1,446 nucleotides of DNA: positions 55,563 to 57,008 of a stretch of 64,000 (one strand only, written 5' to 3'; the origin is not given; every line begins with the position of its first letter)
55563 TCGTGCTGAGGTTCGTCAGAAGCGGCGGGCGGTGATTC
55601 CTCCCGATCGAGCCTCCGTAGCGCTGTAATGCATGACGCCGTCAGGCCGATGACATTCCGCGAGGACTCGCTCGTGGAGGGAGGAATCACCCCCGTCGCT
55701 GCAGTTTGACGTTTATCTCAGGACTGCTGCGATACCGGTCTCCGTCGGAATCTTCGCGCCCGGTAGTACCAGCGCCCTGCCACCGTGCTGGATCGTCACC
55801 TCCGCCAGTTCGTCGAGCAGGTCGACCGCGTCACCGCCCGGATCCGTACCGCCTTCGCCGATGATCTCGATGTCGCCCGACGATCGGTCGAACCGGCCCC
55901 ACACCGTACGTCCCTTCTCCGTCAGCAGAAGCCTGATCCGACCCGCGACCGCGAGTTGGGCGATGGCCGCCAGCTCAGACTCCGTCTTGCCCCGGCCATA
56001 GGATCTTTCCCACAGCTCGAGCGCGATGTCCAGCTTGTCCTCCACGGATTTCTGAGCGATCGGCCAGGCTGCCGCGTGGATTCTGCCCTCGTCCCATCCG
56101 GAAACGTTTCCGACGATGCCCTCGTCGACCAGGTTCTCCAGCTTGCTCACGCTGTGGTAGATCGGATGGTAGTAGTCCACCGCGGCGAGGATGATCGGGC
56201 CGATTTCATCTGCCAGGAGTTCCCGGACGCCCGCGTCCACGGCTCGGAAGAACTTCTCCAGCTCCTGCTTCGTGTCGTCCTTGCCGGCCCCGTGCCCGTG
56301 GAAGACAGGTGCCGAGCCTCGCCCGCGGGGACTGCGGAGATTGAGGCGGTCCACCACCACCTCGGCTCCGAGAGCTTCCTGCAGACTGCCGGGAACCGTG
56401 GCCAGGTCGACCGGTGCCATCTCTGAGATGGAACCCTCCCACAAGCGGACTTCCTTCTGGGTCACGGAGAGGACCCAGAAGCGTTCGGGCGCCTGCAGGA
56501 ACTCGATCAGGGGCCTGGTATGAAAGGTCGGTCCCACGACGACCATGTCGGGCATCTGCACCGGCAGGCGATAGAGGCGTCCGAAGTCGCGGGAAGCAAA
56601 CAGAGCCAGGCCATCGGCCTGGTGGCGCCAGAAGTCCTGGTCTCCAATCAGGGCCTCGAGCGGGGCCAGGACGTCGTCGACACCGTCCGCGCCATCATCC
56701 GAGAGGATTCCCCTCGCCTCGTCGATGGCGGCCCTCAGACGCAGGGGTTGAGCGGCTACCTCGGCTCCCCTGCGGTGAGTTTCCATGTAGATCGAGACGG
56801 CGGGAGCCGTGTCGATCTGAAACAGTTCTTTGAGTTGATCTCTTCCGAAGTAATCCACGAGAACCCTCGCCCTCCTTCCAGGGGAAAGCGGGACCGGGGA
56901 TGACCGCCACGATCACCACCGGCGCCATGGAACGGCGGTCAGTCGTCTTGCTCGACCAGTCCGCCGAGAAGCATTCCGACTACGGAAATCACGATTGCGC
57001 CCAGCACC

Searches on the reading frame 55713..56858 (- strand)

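Call 77: search_protein_families(library=pfam, proteins=[window:55713-56858:-], max_evalue=0.00001)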
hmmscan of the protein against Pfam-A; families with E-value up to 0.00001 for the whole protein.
window:55713-56858:- (381 aa): 5 families
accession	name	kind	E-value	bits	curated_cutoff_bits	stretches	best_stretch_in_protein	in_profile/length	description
PF18845.6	baeRF_family3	-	2.7e-35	122.6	31.5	1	126-307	1-168/168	Bacterial archaeo-eukaryotic release factor family 3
PF18849.6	baeRF_family7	-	2.4e-32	112.5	27.2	1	127-269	1-143/144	Bacterial archaeo-eukaryotic release factor family 7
PF18848.6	baeRF_family6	-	2.1e-26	93.5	27.5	1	126-269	2-148/149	Bacterial archaeo-eukaryotic release factor family 6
PF18855.6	baeRF_family11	-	1.2e-14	55.3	27.2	1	125-267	2-132/139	Bacterial archaeo-eukaryotic release factor family 11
PF18851.6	baeRF_family8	-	6.9e-14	52.4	27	1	125-270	2-135/141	Bacterial archaeo-eukaryotic release factor family 8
